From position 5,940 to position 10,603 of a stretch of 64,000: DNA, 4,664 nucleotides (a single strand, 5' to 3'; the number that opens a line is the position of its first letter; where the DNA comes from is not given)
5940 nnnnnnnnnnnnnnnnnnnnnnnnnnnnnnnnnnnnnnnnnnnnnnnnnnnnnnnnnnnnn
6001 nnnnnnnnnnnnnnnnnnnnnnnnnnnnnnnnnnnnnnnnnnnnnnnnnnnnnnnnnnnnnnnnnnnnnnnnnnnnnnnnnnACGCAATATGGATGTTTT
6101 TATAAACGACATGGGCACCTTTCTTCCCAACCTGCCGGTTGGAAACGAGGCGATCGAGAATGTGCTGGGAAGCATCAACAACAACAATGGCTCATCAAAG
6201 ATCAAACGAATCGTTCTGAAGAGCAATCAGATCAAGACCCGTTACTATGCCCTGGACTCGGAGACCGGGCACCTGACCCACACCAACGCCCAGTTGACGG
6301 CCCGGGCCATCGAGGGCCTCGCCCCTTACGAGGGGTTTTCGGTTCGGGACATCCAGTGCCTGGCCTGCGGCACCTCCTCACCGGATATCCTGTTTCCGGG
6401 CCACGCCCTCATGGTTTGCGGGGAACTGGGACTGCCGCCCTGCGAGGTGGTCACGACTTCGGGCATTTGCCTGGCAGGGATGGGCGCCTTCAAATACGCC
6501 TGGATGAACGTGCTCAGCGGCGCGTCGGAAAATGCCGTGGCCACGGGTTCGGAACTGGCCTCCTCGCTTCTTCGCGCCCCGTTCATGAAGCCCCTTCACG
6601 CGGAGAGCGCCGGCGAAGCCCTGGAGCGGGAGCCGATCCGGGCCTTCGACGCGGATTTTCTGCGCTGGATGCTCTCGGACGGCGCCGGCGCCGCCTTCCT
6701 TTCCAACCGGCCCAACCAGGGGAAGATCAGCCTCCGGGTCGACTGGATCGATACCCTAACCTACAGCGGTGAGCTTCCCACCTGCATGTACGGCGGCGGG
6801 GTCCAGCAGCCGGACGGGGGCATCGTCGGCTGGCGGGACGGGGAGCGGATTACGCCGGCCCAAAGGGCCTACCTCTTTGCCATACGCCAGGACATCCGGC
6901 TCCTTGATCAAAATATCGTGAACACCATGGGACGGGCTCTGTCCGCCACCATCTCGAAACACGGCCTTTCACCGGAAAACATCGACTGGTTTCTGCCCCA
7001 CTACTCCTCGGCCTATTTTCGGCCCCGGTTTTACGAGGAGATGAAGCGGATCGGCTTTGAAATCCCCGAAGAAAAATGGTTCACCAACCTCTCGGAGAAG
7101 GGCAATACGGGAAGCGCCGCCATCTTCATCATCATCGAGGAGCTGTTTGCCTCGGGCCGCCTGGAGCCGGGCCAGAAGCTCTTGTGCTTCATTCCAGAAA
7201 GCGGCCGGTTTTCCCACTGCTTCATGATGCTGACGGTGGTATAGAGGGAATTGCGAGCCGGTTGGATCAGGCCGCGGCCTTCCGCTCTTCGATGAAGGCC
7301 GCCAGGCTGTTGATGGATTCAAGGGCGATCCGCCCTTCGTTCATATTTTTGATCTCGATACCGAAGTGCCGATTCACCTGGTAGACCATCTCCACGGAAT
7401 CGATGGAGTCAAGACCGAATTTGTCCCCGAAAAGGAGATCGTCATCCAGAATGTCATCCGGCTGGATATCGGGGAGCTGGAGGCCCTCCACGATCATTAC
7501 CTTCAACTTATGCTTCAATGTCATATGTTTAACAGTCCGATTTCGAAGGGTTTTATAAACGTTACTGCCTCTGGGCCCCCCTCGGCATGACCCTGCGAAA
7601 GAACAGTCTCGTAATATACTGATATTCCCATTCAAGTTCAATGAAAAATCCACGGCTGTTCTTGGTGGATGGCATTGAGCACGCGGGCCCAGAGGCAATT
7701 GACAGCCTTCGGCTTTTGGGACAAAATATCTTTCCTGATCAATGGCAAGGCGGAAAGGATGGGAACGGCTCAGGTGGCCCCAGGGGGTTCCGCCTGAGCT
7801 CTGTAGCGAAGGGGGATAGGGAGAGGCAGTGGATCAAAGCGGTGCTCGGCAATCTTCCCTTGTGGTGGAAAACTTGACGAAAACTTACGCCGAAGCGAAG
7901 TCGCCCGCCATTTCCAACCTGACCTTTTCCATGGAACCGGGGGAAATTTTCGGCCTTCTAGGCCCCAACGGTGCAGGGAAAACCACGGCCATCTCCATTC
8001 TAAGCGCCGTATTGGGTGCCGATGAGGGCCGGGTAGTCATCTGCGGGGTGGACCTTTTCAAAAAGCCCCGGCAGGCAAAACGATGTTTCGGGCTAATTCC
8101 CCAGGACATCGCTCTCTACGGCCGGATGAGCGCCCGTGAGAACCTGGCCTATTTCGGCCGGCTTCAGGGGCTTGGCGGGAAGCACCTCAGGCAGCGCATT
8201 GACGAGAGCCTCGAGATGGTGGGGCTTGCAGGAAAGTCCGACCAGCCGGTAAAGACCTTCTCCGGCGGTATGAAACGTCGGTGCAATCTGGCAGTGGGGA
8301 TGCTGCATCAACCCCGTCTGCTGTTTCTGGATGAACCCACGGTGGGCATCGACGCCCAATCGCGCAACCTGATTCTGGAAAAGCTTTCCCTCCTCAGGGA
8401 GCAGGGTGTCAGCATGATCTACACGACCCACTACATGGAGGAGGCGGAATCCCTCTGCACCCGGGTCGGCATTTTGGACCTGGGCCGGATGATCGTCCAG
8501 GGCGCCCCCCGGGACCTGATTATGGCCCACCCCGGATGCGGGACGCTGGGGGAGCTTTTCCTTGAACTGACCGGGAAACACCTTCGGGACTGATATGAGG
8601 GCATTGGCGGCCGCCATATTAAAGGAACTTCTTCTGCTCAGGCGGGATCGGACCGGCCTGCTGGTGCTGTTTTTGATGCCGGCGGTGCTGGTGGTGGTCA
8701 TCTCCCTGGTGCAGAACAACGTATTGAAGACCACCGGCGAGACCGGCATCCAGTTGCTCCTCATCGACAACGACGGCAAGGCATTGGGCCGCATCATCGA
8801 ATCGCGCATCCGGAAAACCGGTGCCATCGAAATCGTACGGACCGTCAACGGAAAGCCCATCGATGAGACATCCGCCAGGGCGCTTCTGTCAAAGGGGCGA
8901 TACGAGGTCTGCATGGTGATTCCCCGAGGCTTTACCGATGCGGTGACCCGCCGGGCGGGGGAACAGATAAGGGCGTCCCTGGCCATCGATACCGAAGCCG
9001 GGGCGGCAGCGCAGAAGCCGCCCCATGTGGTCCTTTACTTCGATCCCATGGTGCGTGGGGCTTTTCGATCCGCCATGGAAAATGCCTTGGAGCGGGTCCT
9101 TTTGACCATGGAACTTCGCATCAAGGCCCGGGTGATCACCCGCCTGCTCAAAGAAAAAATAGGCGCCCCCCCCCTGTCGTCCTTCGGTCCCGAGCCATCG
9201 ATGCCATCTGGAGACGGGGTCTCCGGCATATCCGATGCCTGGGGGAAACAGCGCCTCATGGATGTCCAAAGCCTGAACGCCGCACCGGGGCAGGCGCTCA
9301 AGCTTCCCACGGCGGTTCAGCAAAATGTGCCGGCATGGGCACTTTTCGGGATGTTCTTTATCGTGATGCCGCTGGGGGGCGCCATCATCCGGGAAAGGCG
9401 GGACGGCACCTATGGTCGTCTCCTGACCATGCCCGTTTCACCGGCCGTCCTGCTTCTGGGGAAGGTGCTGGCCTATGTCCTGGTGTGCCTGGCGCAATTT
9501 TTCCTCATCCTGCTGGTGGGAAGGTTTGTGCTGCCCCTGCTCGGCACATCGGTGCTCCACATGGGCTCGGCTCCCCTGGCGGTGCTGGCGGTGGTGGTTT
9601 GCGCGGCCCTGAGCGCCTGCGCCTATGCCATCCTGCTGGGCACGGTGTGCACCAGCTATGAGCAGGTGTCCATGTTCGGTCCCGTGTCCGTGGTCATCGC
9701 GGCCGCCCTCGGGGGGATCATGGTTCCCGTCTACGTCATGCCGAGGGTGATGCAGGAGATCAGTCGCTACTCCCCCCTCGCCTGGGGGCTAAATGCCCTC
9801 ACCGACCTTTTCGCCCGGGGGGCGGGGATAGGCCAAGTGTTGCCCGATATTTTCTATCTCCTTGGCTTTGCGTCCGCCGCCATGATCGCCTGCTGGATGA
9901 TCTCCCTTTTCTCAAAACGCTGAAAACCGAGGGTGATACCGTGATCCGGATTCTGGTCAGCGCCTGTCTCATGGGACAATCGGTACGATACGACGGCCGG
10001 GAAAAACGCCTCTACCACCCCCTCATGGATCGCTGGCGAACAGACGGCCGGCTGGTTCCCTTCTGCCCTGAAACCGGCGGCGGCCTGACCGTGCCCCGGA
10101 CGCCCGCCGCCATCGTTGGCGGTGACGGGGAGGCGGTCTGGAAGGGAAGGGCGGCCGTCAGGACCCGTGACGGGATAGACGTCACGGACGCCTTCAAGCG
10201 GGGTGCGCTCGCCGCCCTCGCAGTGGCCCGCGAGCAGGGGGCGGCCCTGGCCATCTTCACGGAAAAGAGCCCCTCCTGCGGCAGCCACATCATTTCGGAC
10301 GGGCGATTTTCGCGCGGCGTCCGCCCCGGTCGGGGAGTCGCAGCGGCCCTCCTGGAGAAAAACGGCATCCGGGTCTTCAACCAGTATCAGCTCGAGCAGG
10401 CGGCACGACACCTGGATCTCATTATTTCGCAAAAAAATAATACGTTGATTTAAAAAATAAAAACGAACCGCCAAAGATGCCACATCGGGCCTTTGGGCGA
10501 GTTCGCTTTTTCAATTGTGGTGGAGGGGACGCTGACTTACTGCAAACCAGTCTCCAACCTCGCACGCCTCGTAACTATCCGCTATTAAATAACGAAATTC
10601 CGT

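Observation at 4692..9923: Orphan B12-radical-SAM / KASIII-like / ACP module next to an ABC-2 exporter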

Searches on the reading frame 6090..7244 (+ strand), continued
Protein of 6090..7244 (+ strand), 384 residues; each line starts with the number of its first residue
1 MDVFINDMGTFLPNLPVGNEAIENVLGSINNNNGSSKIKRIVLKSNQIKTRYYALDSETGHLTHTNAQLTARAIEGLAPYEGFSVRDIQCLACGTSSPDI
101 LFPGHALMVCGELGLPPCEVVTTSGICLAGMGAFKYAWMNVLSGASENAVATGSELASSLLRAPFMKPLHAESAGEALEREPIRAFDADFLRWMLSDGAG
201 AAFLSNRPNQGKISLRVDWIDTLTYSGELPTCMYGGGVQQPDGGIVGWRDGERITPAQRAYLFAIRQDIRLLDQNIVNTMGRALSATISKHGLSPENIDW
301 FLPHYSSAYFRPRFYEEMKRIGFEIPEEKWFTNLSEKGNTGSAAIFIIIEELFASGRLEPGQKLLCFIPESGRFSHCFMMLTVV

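Call 42: find_encoding_contigs(protein=P0221, flank=10000, max_places=1)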
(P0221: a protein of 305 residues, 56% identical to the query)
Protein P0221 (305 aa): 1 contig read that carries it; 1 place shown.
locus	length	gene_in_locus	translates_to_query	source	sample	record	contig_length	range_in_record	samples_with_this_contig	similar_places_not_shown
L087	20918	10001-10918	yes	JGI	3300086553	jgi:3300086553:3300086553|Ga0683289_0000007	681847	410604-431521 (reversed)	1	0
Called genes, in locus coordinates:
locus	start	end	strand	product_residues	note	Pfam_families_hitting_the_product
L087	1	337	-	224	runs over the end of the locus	PF00072:Response_reg, PF00486:Trans_reg_C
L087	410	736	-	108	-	PF16986:CzcE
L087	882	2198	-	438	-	PF04966:OprB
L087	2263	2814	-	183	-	PF01292:Ni_hydr_CYTB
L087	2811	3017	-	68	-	-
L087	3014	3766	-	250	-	PF16955:OFeT_1 (faint)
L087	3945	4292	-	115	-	PF16986:CzcE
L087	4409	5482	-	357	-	PF00586:AIRS, PF02769:AIRS_C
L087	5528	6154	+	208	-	PF00308:Bac_DnaA (faint), PF13191:AAA_16 (weak), PF20703:nSTAND1 (faint), PF22688:Hda_lid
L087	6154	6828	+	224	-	PF00702:Hydrolase (weak), PF12710:HAD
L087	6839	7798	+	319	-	PF01032:FecCD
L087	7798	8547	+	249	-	PF00005:ABC_tran, PF13304:AAA_21 (faint)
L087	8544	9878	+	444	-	PF01743:PolyA_pol, PF12627:PolyA_pol_RNAbd, PF12626:PolyA_pol_arg_C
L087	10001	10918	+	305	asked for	-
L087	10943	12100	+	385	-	PF08541:ACP_syn_III_C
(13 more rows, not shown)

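Call 62: predict_structure(alignment_id=A2)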
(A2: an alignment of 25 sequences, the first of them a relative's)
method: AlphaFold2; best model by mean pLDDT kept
length: 313 residues; sequences in the alignment: 25
mean_pLDDT: 90.1   pTM: 0.89
mean pLDDT of the five models: 90.1, 89.4, 88.9, 88.1, 82.5
residues with pLDDT >= 90: 197; 70-90: 109; 50-70: 3; < 50: 4
segments of 3 or more residues with pLDDT < 50: 310-313
pLDDT, mean of each block of 10 residues (from residue 1): 96 93 96 96 91 90 94 88 96 95 96 97 89 97 95 84 87 86 91 96 93 88 87 93 91 91 90 80 83 91 71 41
secondary structure, 60 per line:
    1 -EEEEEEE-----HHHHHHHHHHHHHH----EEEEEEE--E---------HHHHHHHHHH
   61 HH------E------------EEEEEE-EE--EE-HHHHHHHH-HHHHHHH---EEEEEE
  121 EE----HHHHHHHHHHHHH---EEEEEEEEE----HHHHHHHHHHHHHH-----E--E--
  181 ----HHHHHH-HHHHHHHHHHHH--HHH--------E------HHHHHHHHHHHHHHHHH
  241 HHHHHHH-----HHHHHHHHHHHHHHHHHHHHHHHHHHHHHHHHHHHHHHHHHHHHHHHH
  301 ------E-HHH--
elements in order: E2-8 H14-27 E32-38 H51-62 E82-87 H96-103 H105-111 E115-122 H127-139 E143-151 H156-169 H185-190 H192-203 H224-247 H253-300

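Call 65: fold_search(model_id=the predicted structure, library=pdb)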
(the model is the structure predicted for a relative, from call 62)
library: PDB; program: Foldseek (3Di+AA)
matches with E <= 10: 1175; with E <= 0.001: 91
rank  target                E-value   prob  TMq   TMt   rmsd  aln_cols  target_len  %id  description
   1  7q6m_B                3.1e-07  1.00  0.37  0.54   9.4       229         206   14  Structure of WrbA from Yersinia pseudotuberculosis in P1 (released 2022-08-03)
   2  4la4_B                5.3e-07  1.00  0.37  0.59  10.5       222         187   14  Crystal structure of native PnpB (released 2014-06-25)
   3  4laf_D                7.6e-07  1.00  0.37  0.57  10.9       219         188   14  Crystal structure of PnpB complex with FMN (released 2014-06-25)
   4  4laf_B                9.1e-07  1.00  0.38  0.56  10.1       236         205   14  Crystal structure of PnpB complex with FMN (released 2014-06-25)
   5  7q6o_A                1.5e-06  1.00  0.35  0.51  10.3       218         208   14  Structure of WrbA from Yersinia pseudotuberculosis in C2221 (released 2022-08-03)
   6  4laf_A                1.9e-06  1.00  0.38  0.54  10.4       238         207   13  Crystal structure of PnpB complex with FMN (released 2014-06-25)
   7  4laf_C                2.0e-06  1.00  0.36  0.56  10.6       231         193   16  Crystal structure of PnpB complex with FMN (released 2014-06-25)
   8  5tgz                  2.1e-06  1.00  0.30  0.22  24.1       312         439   15  Crystal Structure of the Human Cannabinoid Receptor CB1 (released 2016-11-02)
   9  4la4_A                2.2e-06  1.00  0.38  0.55   9.4       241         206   13  Crystal structure of native PnpB (released 2014-06-25)
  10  7q6n_D                2.7e-06  1.00  0.37  0.54   9.7       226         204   12  Structure of WrbA from Salmonella Typhimurium bound to ME0052 (released 2022-08-03)
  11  3edo_B                3.8e-06  1.00  0.38  0.73   3.3       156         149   18  Crystal structure of Flavoprotein in Complex with FMN (YP_193882.1) from Lactobacillus acidophilus NCFM at 1.20 A reso (released 2008-09-30)
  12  5f51                  3.8e-06  1.00  0.33  0.59   7.9       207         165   15  Structure of B. abortus WrbA-related protein A (apo) (released 2016-03-09)
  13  7q6m_A                4.3e-06  1.00  0.36  0.54  10.0       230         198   13  Structure of WrbA from Yersinia pseudotuberculosis in P1 (released 2022-08-03)
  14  7q6n_B                4.3e-06  1.00  0.36  0.53  10.3       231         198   13  Structure of WrbA from Salmonella Typhimurium bound to ME0052 (released 2022-08-03)
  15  7q6n_A                5.4e-06  1.00  0.37  0.56   9.3       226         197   14  Structure of WrbA from Salmonella Typhimurium bound to ME0052 (released 2022-08-03)
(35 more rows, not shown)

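Call 79: find_related_loci(query=A3, collection=metagenome_contigs, flank=8000)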
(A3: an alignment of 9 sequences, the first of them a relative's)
Query A3 (385 aa) in metagenome_contigs; peptide patterns used: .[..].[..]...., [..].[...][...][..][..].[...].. (x = any residue, [..] = any of these).
600 stretches matched a pattern (row limit reached: there are more); 581 encode a relative of the query (tblastn E <= 1e-3); the best 80 are kept; 80 distinct loci.
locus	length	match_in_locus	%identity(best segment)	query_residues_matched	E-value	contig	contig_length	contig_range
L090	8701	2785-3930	80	4-385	0e+0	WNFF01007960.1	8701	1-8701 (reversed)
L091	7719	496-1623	79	4-379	0e+0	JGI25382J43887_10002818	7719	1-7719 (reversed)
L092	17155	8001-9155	78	1-385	0e+0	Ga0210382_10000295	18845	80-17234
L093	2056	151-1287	79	1-379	0e+0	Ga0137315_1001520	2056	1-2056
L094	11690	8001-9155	76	1-385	0e+0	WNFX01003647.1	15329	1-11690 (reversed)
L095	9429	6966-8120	76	1-385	0e+0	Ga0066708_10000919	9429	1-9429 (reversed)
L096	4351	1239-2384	77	4-385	0e+0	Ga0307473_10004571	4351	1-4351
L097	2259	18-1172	74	1-385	0e+0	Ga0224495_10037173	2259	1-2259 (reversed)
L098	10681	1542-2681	73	1-380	0e+0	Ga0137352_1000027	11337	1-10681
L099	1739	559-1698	74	1-380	0e+0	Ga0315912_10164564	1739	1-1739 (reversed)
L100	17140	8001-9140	73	1-380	0e+0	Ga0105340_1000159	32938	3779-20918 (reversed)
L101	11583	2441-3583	73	5-385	0e+0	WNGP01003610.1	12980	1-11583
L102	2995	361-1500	73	1-380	0e+0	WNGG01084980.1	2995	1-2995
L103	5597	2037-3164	72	4-379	0e+0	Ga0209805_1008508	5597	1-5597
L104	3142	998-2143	68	4-385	0e+0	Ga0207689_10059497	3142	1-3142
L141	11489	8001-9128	52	1-382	3e-126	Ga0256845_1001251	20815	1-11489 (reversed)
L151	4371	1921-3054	51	6-381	3e-125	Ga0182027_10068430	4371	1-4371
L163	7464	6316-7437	49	7-382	1e-119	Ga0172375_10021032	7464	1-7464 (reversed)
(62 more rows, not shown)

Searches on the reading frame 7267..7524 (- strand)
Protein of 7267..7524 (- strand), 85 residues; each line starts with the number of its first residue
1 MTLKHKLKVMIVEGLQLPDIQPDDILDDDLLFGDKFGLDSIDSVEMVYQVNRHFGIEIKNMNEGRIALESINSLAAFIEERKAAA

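Call 3: search_protein_families(library=pfam, proteins=[window:7267-7524:-], max_evalue=0.01)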
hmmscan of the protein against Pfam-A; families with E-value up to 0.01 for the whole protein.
window:7267-7524:- (85 aa): 1 family
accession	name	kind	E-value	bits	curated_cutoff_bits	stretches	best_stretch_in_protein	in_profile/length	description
PF00550.31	PP-binding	-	1.7e-06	28.6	20.8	1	20-77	13-66/67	Phosphopantetheine attachment site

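Call 4: search_protein_families(library=ncbifam, proteins=[window:7267-7524:-], max_evalue=0.01)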
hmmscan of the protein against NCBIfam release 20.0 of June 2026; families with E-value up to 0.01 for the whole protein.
window:7267-7524:- (85 aa): 13 families
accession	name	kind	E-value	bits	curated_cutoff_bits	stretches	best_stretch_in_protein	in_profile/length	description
NF006617.0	PRK09184.1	subfamily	4.4e-16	58.7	70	1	3-83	14-95/96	phosphopantetheine-binding protein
NF058660.1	cispen_ACP_AmcB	equivalog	1e-08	35.2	80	1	6-82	5-79/80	cispentacin biosynthesis acyl carrier protein AmcB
NF002151.0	PRK00982.1-5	equivalog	3.6e-07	30.2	92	1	5-82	6-77/78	acyl carrier protein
TIGR00517.1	acyl_carrier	equivalog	3.6e-07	30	70.45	1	5-82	6-77/77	acyl carrier protein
NF002148.0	PRK00982.1-2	subfamily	7.3e-07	28.9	71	1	3-82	5-78/79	acyl carrier protein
NF002150.0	PRK00982.1-4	subfamily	8.7e-07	29.1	66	1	6-82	9-79/80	acyl carrier protein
NF005480.0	PRK07081.1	equivalog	3.1e-06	27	72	1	20-80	17-75/83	acyl carrier protein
NF002149.0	PRK00982.1-3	equivalog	1.2e-05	25.2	106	1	3-66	4-63/78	acyl carrier protein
NF052616.1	ACP_for_OlsHI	equivalog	2.5e-05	24.5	130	1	8-84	9-83/83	ornithine lipid biosynthesis acyl carrier protein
NF003757.0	PRK05350.1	equivalog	8.1e-05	22.7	65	1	18-60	19-60/83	acyl carrier protein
NF002147.0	PRK00982.1-1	equivalog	0.0015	18.4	84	1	20-82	22-81/83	acyl carrier protein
TIGR04069.1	ocin_ACP_rel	hypoth_equivalog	0.0016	18.9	70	1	23-74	22-73/77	peptide maturation system acyl carrier-related protein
NF005079.0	PRK06508.1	equivalog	0.0016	18.8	83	1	19-76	17-82/93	acyl carrier protein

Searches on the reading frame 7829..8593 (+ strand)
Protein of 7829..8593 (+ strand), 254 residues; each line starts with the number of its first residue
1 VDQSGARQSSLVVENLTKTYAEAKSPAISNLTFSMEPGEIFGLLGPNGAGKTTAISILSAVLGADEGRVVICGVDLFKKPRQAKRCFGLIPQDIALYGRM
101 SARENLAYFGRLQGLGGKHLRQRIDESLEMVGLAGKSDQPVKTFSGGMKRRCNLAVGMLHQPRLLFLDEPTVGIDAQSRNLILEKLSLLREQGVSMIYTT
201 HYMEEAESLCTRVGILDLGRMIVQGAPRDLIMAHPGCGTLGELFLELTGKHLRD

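Call 3: search_protein_families(library=pfam, proteins=[window:7829-8593:+], max_evalue=0.01)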
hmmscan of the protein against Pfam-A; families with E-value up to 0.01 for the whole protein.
window:7829-8593:+ (254 aa): 6 families
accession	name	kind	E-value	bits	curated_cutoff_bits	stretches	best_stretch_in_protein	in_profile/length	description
PF00005.33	ABC_tran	-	8.3e-30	104.6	25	1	29-171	2-136/137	ABC transporter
PF13304.12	AAA_21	-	2.7e-09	37.9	27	1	140-201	234-298/304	AAA domain, putative AbiEii toxin, Type IV TA system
PF00448.28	SRP54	-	0.00066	19.8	22.7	1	43-78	6-41/196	SRP54-type protein, GTPase domain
PF13476.12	AAA_23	-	0.0015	19.6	27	1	32-65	14-46/201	AAA domain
PF13191.12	AAA_16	-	0.0052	17.7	32.6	1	39-193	25-162/167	AAA ATPase domain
PF02463.25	SMC_N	-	0.0073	16.2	40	0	40-67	26-53/220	RecF/RecN/SMC N terminal domain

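Call 4: search_protein_families(library=ncbifam, proteins=[window:7829-8593:+], max_evalue=0.01)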
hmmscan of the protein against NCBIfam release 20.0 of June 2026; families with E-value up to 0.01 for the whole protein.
window:7829-8593:+ (254 aa): 188 families (the best 25 are shown)
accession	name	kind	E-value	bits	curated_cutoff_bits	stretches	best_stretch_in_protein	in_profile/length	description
TIGR01188.1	drrA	subfamily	3.7e-72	243.2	312.45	1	18-230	1-211/302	daunorubicin resistance ABC transporter, ATP-binding protein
NF010060.0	PRK13537.1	equivalog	2e-59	201.1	521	1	8-240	13-243/314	nodulation factor ABC transporter ATP-binding protein NodI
TIGR03864.1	PQQ_ABC_ATP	hypoth_equivalog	4.9e-58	196.4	302.25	1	11-248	2-236/236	ABC transporter, ATP-binding subunit, PQQ-dependent alcohol dehydrogenase system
NF010059.0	PRK13536.1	equivalog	4.4e-56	190.1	549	1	10-239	43-270/342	nodulation factor ABC transporter ATP-binding protein NodI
TIGR01288.1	nodI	equivalog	2.9e-52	177.6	424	1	16-239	10-231/303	nodulation factor ABC transporter ATP-binding protein NodI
TIGR03522.1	GldA_ABC_ATP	equivalog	4.2e-49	167.6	402.6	1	10-229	2-218/301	gliding motility-associated ABC transporter ATP-binding subunit GldA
NF033858.1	ABC2_perm_RbbA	equivalog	7.3e-49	166.5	1050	1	8-246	264-499/909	ribosome-associated ATPase/putative transporter RbbA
TIGR04406.1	LPS_export_lptB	equivalog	8.4e-39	133.3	240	1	11-232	2-224/239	LPS export ABC transporter ATP-binding protein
TIGR01257.1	rim_protein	equivalog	3.1e-38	130.5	4012.85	1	5-225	1932-2152/2272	rim ABC transporter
NF040840.2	tungstate_WtpC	equivalog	3.7e-38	131.7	440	1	12-231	3-219/347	tungstate ABC transporter ATP-binding protein WtpC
NF006987.0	PRK09452.1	equivalog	6.5e-38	130.4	482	1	8-230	15-235/378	spermidine/putrescine ABC transporter ATP-binding protein PotA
TIGR03740.1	galliderm_ABC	subfamily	2.2e-37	128.9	309.75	1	11-225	1-206/223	lantibiotic protection ABC transporter ATP-binding subunit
TIGR03265.1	PhnT2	equivalog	3.4e-37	128.5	457.7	1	9-230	3-222/353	putative 2-aminoethylphosphonate ABC transporter ATP-binding protein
TIGR01187.1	potA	subfamily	8.5e-36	123.6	355.6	1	43-231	1-189/325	polyamine ABC transporter ATP-binding protein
TIGR03258.1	PhnT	equivalog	2e-35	122.5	499.15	1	9-233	7-230/359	2-aminoethylphosphonate ABC transport system ATP-binding subunit PhnT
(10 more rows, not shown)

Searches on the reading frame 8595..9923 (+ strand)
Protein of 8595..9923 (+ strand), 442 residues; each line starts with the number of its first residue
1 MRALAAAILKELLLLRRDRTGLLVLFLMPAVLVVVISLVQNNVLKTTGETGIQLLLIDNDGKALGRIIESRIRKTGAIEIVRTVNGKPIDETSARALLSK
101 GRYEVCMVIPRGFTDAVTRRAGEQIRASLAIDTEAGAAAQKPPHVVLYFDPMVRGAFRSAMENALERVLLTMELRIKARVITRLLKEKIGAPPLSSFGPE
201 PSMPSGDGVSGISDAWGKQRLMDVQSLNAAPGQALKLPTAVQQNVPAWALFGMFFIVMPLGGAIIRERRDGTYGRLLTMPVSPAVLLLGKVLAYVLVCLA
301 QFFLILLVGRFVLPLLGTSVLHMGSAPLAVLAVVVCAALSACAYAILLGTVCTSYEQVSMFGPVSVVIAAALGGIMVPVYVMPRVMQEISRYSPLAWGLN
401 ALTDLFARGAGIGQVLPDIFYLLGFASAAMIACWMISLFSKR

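Call 3: search_protein_families(library=pfam, proteins=[window:8595-9923:+], max_evalue=0.01)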
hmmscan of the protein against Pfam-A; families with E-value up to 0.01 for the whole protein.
window:8595-9923:+ (442 aa): 4 families
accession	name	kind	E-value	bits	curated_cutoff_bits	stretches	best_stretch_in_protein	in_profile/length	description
PF12698.13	ABC2_membrane_3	-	5.6e-35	121.5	31.6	1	22-431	4-343/347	ABC-2 family transporter protein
PF01061.29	ABC2_membrane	-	1.8e-20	73.8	26.9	1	242-405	49-209/211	ABC-2 type transporter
PF12679.13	ABC2_membrane_2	-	2.6e-11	43.8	27.2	1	9-428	5-260/283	ABC-2 family transporter protein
PF12730.13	ABC2_membrane_4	-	0.0001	22.8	27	1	250-359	58-164/179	ABC-2 family transporter protein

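Call 4: search_protein_families(library=ncbifam, proteins=[window:8595-9923:+], max_evalue=0.01)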
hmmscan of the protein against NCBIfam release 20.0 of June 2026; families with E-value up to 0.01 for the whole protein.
window:8595-9923:+ (442 aa): 7 families
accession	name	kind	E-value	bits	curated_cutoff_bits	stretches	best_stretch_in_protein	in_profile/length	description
NF038293.1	permease_SagH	equivalog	1.3e-15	57.1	450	1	263-404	199-335/370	SagH family ABC transporter permease subunit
TIGR00025.1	Mtu_efflux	paralog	4.7e-13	49.2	146.9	1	245-431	43-228/238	ABC transporter efflux protein, DrrB family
NF033858.1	ABC2_perm_RbbA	equivalog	1.5e-10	39.7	1050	1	253-435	725-902/909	ribosome-associated ATPase/putative transporter RbbA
TIGR01247.1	drrB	subfamily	6.1e-05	22.8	223.05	1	254-426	60-225/236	daunorubicin resistance ABC transporter membrane protein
TIGR01291.1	nodJ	subfamily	0.00044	19.9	206.65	1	327-427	138-237/253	ABC-2 type transporter, NodJ family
NF011648.0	PRK15066.1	subfamily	0.0021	17.6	225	1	275-404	95-217/257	ABC transporter permease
TIGR01248.1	drrC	subfamily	0.005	17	165.65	1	263-405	11-148/152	daunorubicin resistance protein C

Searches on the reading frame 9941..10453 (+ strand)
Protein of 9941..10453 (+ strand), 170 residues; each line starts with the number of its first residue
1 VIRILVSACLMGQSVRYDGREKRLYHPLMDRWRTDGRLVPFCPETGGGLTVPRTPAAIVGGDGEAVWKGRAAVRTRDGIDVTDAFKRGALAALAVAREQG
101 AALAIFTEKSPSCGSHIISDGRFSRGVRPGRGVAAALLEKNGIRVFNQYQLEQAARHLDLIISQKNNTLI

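Call 3: search_protein_families(library=pfam, proteins=[window:9941-10453:+], max_evalue=0.01)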
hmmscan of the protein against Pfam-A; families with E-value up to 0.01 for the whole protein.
window:9941-10453:+ (170 aa): 1 family
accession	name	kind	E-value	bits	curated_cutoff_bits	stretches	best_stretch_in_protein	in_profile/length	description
PF04463.17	2-thiour_desulf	-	1.4e-39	135.7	34.7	1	4-148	1-139/141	2-thiouracil desulfurase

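Call 4: search_protein_families(library=ncbifam, proteins=[window:9941-10453:+], max_evalue=0.01)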
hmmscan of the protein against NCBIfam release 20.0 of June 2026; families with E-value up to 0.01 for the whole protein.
window:9941-10453:+ (170 aa): 0 families
